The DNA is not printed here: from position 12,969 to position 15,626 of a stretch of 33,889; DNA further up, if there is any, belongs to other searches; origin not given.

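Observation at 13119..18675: Two-gene operon pairing an exported TPR/caspase-like protease with a beta-propeller/Y_Y_Y transmembrane PP2C phosphatase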

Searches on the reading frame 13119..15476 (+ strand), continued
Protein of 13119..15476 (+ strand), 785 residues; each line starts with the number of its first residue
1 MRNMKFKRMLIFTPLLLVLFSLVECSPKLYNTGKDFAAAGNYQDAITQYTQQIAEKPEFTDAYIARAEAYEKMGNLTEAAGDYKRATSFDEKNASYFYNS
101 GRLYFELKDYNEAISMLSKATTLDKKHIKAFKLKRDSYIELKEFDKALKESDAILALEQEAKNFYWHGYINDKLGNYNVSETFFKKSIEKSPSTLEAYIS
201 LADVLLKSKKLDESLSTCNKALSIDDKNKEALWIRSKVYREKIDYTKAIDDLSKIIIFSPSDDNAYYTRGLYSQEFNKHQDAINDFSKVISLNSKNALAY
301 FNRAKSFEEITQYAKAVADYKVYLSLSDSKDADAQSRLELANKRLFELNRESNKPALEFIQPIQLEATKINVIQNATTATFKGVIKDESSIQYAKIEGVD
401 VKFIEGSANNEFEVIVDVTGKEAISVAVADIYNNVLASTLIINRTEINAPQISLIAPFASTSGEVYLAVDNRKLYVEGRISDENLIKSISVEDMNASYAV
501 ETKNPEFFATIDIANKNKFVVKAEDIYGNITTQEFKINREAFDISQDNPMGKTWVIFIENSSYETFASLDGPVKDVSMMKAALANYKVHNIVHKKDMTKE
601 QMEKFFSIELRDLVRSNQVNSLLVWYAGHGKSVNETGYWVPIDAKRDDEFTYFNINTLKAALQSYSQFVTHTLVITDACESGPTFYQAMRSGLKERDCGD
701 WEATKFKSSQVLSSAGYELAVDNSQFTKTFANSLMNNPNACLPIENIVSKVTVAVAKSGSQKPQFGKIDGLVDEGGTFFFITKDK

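Call 23: find_encoding_contigs(protein=P0071, flank=7000, max_places=2)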
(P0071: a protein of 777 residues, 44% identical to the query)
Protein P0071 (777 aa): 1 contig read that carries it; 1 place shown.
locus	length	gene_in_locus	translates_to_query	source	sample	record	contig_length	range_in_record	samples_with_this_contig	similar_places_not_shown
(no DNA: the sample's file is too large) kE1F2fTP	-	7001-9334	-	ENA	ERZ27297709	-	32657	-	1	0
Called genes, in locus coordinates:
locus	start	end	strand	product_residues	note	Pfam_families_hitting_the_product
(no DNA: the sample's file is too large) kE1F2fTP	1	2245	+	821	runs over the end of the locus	PF13620:CarboxypepD_reg, PF13715:CarbopepD_reg_2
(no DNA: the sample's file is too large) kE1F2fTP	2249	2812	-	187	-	PF03190:Thioredox_DsbH (weak), PF13899:Thioredoxin_7, PF13098:Thioredoxin_2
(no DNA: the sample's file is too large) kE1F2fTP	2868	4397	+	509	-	PF00749:tRNA-synt_1c, PF19269:Anticodon_2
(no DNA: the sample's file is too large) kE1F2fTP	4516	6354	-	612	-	PF11551:Omp28, PF18962:Por_Secre_tail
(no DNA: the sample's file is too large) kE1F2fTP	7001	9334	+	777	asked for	PF13181:TPR_8 (faint), PF13424:TPR_12 (faint), PF13414:TPR_11 (weak), PF12895:ANAPC3 (weak), PF00515:TPR_1 (weak), PF07719:TPR_2 (weak), PF13414:TPR_11 (weak), PF00656:Peptidase_C14, +5 more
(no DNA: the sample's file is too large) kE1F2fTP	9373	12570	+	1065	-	PF07494:Reg_prop (faint), PF07495:Y_Y_Y, PF07228:SpoIIE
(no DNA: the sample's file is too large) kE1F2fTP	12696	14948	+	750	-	PF09371:Tex_N, PF22706:Tex_central_region, PF16921:Tex_YqgF, PF14639:YqgF (weak), PF14635:HHH_7, PF12836:HHH_3, PF17674:HHH_9, PF00575:S1, +1 more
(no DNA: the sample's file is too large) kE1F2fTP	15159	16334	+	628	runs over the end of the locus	PF07696:7TMR-DISMED2, PF07695:7TMR-DISM_7TM, PF07536:HWE_HK (weak), PF07568:HisKA_2, PF13581:HATPase_c_2 (faint), PF02518:HATPase_c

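Call 24: find_encoding_contigs(protein=P0073, flank=7000, max_places=2)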
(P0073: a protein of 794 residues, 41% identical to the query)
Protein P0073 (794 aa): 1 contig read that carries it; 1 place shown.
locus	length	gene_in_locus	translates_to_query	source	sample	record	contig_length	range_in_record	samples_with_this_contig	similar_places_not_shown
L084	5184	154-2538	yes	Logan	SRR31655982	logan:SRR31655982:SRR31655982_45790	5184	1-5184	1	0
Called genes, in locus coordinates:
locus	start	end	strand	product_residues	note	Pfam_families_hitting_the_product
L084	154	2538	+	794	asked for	PF00515:TPR_1 (faint), PF07719:TPR_2 (faint), PF25575:TPR_BSK1_C (faint), PF12895:ANAPC3 (faint), PF13174:TPR_6 (faint), PF13181:TPR_8 (faint), PF13414:TPR_11 (weak), PF00656:Peptidase_C14, +5 more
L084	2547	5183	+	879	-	?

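Call 25: find_encoding_contigs(protein=P0090, flank=7000, max_places=2)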
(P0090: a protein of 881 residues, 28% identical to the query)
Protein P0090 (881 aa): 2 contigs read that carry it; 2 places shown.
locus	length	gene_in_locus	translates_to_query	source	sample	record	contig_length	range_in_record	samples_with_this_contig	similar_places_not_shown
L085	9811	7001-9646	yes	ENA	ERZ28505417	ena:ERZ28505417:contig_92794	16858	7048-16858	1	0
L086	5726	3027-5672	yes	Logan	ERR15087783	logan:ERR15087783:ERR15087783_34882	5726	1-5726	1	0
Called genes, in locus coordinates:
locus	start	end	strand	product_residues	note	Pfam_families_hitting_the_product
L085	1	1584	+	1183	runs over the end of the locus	PF00041:fn3 (faint), PF16656:Pur_ac_phosph_N (faint), PF16974:NAR2 (faint), PF25059:FN3_DSCAM-DSCAML_C (faint), PF10179:NDNF (faint), PF10342:Kre9_KNH, PF09603:Fib_succ_major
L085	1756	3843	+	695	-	PF00041:fn3 (faint), PF16656:Pur_ac_phosph_N (faint), PF16974:NAR2 (faint), PF10342:Kre9_KNH (faint)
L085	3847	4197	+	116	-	PF09603:Fib_succ_major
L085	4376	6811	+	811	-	PF17936:Big_6 (faint), PF11974:bMG3 (faint), PF13620:CarboxypepD_reg, PF13715:CarbopepD_reg_2 (weak), PF17210:SdrD_B (weak), PF13620:CarboxypepD_reg, PF17210:SdrD_B, PF22904:NOMO1-like_2nd (weak), +1 more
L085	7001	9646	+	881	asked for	PF09136:Glucodextran_B (weak), PF00656:Peptidase_C14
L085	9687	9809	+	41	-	?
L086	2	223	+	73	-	?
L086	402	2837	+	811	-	PF17936:Big_6 (faint), PF11974:bMG3 (faint), PF13620:CarboxypepD_reg, PF13715:CarbopepD_reg_2 (weak), PF17210:SdrD_B (weak), PF13620:CarboxypepD_reg, PF17210:SdrD_B, PF22904:NOMO1-like_2nd (weak), +1 more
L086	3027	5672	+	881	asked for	PF09136:Glucodextran_B (weak), PF00656:Peptidase_C14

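Call 26: find_encoding_contigs(protein=P0068, flank=7000, max_places=2)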
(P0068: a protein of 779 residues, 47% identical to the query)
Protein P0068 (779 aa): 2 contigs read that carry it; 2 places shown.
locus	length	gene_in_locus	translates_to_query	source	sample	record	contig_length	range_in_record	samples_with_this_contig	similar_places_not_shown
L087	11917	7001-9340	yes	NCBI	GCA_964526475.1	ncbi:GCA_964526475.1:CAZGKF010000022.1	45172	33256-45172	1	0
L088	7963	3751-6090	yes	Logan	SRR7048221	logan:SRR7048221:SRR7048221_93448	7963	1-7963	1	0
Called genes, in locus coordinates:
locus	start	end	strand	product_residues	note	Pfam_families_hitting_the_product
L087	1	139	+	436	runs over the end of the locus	PF14289:DUF4369, PF00578:AhpC-TSA, PF08534:Redoxin, PF13905:Thioredoxin_8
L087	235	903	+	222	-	PF00149:Metallophos (faint)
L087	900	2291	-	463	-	PF00206:Lyase_1, PF10415:FumaraseC_C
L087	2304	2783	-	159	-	PF00188:CAP (weak)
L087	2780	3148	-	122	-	PF03960:ArsC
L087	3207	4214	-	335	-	PF03462:PCRF, PF00472:RF-1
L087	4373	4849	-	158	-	PF02631:RecX_HTH2, PF21981:RecX_HTH3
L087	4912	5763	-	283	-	PF13489:Methyltransf_23 (faint), PF05175:MTS, PF06325:PrmA, PF10294:Methyltransf_16 (weak), PF13649:Methyltransf_25, PF13847:Methyltransf_31, PF08241:Methyltransf_11, PF08242:Methyltransf_12, +2 more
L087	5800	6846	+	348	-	PF00383:dCMP_cyt_deam_1, PF14437:MafB19-deam (weak), PF01872:RibD_C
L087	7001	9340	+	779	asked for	PF07719:TPR_2 (faint), PF13431:TPR_17 (faint), PF00515:TPR_1 (faint), PF12569:NatA_aux_su (faint), PF12895:ANAPC3 (faint), PF13181:TPR_8 (faint), PF13371:TPR_9 (faint), PF13414:TPR_11, +4 more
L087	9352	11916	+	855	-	?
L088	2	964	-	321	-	?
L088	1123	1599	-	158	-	PF02631:RecX_HTH2, PF21981:RecX_HTH3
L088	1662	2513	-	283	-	PF13489:Methyltransf_23 (faint), PF05175:MTS, PF06325:PrmA, PF10294:Methyltransf_16 (weak), PF13649:Methyltransf_25, PF13847:Methyltransf_31, PF08241:Methyltransf_11, PF08242:Methyltransf_12, +2 more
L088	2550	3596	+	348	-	PF00383:dCMP_cyt_deam_1, PF14437:MafB19-deam (weak), PF01872:RibD_C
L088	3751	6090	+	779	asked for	PF07719:TPR_2 (faint), PF13431:TPR_17 (faint), PF00515:TPR_1 (faint), PF12569:NatA_aux_su (faint), PF12895:ANAPC3 (faint), PF13181:TPR_8 (faint), PF13371:TPR_9 (faint), PF13414:TPR_11, +4 more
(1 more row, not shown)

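Call 37: search_solved_structures(query=window:13119-15476:+, max_evalue=0.01)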
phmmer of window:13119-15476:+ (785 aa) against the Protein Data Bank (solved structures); distinct sequences matched with E-value up to 0.01: 137 (the best 60 are shown).
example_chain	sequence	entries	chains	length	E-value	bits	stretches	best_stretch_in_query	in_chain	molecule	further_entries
9qhb_A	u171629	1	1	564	3.3e-45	157.9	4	29-130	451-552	Engineered tetratricopeptide repeat protein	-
8bu0_A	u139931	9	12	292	1.3e-33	119.5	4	29-130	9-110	Consensus tetratricopeptide repeat protein | Crystal structure of an 8-repeat consensus TPR superhelix with Zinc. | Monomer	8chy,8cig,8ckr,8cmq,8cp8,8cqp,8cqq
9qhc_A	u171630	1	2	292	7.4e-24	87.3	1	29-130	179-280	Engineered tetratricopeptide repeat protein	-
8ump_A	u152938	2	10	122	1.3e-14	56.7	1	26-128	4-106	T33-ml35-redesigned-TPR-domain-fold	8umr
2fo7_A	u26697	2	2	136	2.4e-14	55.8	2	30-125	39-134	SYNTHETIC CONSENSUS TPR PROTEIN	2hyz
8ch0_A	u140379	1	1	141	2.8e-14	55.6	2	30-125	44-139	Consensus tetratricopeptide repeat protein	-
9hb4_G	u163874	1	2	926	6.5e-13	51.1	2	121-275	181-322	Sperm-associated antigen 1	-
7yeh_B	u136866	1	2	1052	6.7e-13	51.1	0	37-121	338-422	UDP-N-acetylglucosamine--peptide N-acetylglucosaminyltransferase 110 kDa subunit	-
7yea_A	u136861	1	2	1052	6.7e-13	51.1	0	37-121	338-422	UDP-N-acetylglucosamine--peptide N-acetylglucosaminyltransferase 110 kDa subunit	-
7ntf_A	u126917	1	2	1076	7.5e-13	50.9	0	37-122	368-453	Isoform 1 of UDP-N-acetylglucosamine--peptide N-acetylglucosaminyltransferase 110 kDa subu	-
4rg6_A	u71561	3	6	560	3.2e-12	48.8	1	86-300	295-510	Cell division cycle protein 27 homolog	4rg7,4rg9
5khu_F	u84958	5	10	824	1e-11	47.2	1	86-299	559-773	Cell division cycle protein 27 homolog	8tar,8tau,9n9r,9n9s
5g04_F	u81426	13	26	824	1e-11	47.2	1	86-299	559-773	CELL DIVISION CYCLE PROTEIN 27 HOMOLOG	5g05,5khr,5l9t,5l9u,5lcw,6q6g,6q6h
7obi_A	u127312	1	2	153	1.1e-11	47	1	168-302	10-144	CTPR-rv4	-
4ui9_F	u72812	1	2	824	1.2e-11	47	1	86-300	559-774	CELL DIVISION CYCLE PROTEIN 27 HOMOLOG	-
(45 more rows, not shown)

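Call 65: predict_structure(alignment_id=A5)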
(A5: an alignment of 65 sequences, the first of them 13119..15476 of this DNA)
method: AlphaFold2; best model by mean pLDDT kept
length: 785 residues; sequences in the alignment: 65
mean_pLDDT: 79.8   pTM: 0.48
mean pLDDT of the five models: 79.8, 78.1, 75.6, 75.3, 73.9
residues with pLDDT >= 90: 265; 70-90: 318; 50-70: 165; < 50: 37
segments of 3 or more residues with pLDDT < 50: 563-572, 630-632, 642-644, 685-689, 717-722
pLDDT, mean of each block of 10 residues (from residue 1): 57 62 61 90 92 89 94 95 93 94 97 97 94 97 97 94 96 96 97 94 96 97 95 97 96 95 96 96 97 93 94 89 80 80 73 81 71 74 83 85 72 84 86 83 70 69 57 79 81 82 83 78 76 75 58 79 43 64 82 74 74 71 72 52 50 62 73 69 47 66 74 56 66 81 82 67 64 78 69
secondary structure, 60 per line:
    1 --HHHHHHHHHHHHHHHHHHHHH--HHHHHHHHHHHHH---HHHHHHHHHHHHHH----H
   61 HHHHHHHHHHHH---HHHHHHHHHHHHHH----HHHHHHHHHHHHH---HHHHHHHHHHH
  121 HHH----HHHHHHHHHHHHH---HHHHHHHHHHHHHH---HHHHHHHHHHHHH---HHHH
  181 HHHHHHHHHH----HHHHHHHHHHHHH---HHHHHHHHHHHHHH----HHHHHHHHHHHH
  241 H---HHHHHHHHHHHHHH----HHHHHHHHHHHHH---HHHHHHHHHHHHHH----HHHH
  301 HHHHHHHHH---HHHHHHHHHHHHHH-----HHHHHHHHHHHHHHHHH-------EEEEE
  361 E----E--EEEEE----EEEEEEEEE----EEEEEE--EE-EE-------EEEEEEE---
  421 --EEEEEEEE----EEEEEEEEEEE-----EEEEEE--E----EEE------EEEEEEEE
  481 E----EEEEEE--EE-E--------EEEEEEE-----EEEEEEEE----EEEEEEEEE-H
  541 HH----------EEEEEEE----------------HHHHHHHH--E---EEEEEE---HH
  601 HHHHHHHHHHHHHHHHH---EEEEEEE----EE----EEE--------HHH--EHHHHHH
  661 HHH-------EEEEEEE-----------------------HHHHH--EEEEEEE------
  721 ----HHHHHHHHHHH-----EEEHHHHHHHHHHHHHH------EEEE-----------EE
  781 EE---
elements in order (helices of 4 or more, strands of 3 or more residues): H3-23 H26-38 H42-55 H60-72 H76-89 H94-106 H110-123 H128-140 H144-157 H161-173 H177-190 H195-207 H211-224 H229-241 H245-258 H263-275 H279-292 H297-309 H313-326 H332-348 E356-361 E369-373 E378-386 E391-396 E411-417 E423-430 E435-445 E451-456 E464-466 E473-481 E486-491 E506-512 E518-525 E530-538 E553-559 H576-583 E590-595 H599-617 E621-627 E638-640 H655-663 E671-677 H701-705 E708-714 H725-735 E741-743 H744-757 E764-767 E779-782
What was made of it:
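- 13119..15476 (+): Gene 1: exported TPR / 2x beta-sandwich / caspase-like (C14) protein, 785 aa. Full-length model with pLDDT 79.8 in call 65.
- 14181..14735 (+): Two tandem beta-sandwich (Ig-like) domains, aa 355-446 and 448-539. Both are all-strand regions in the model (call 65).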

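Call 68: fold_search(model_id=the predicted structure, library=pdb)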
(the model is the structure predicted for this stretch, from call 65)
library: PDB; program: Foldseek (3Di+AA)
matches with E <= 10: 1847; with E <= 0.001: 777
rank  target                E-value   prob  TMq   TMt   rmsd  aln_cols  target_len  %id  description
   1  1w3b_A                8.6e-17  1.00  0.32  0.58   6.1       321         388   19  The superhelical TPR domain of O-linked GlcNAc transferase reveals structural similarities to importin alpha. (released 2004-09-09)
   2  9qhb                  1.7e-16  1.00  0.27  0.66   6.4       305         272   24  Crystal structure of 16-repeat CTPR protein with eliminated coordination sites (released 2025-10-22)
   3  6eou                  2.0e-16  1.00  0.34  0.72  10.8       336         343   19  O-GlcNAc transferase TPR domain with the intellectual disability associated mutation L254F (released 2018-05-09)
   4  8chy                  2.4e-16  1.00  0.32  0.86   3.0       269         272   28  Crystal structure of an 8-repeat consensus TPR superhelix with Zinc. (released 2024-02-21)
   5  1w3b_B                1.7e-15  1.00  0.31  0.62   8.1       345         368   17  The superhelical TPR domain of O-linked GlcNAc transferase reveals structural similarities to importin alpha. (released 2004-09-09)
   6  7yeh_A                4.7e-15  1.00  0.25  0.20  14.0       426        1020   21  Cryo-EM structure of human OGT-OGA complex (released 2023-07-12)
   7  7yea_A                9.4e-15  1.00  0.29  0.23  11.6       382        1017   21  Human O-GlcNAc transferase Dimer (released 2023-07-12)
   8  9qhc_B                1.1e-14  1.00  0.27  0.67   5.4       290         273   24  Crystal structure of 8-repeat CTPR protein with eliminated coordination sites (released 2025-10-22)
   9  7ntf_A                4.2e-14  1.00  0.25  0.22   9.5       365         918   20  Cryo-EM structure of unliganded O-GlcNAc transferase (released 2021-11-17)
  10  8dtg_B                4.4e-14  1.00  0.30  0.31   6.7       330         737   18  Cryo-EM structure of Arabidopsis SPY alternative conformation 1 (released 2023-03-08)
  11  8dtg_A                6.1e-14  1.00  0.28  0.27   7.6       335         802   17  Cryo-EM structure of Arabidopsis SPY alternative conformation 1 (released 2023-03-08)
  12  7ntf_B                7.3e-14  1.00  0.27  0.26   9.6       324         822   22  Cryo-EM structure of unliganded O-GlcNAc transferase (released 2021-11-17)
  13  8dtf_A                7.3e-14  1.00  0.27  0.27   7.8       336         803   17  Cryo-EM structure of the full length Arabidopsis SPY with complete TPRs (released 2023-03-08)
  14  9qhc_A                8.7e-14  1.00  0.24  0.58  10.1       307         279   25  Crystal structure of 8-repeat CTPR protein with eliminated coordination sites (released 2025-10-22)
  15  7y4i_A                9.6e-14  1.00  0.32  0.31   4.6       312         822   18  Crystal structure of SPINDLY in complex with GDP (released 2022-12-07)
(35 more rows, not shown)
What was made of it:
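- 13194..14162 (+): TPR array (aa 26-348, about nine helix pairs). Foldseek matches TPR superhelices (call 68).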

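Call 73: search_protein_families(library=padloc, proteins=[window:13119-15476:+], max_evalue=0.001)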
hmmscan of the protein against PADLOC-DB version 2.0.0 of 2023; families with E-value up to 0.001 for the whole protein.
window:13119-15476:+ (785 aa): 1 family
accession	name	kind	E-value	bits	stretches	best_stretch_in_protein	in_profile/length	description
PDLC02987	caspase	-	9.5e-05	19.8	1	562-709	12-130/453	-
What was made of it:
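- On Anti-phage or conflict caspase systems: PADLOC gives only a 19.8-bit 'caspase' hit (call 73).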
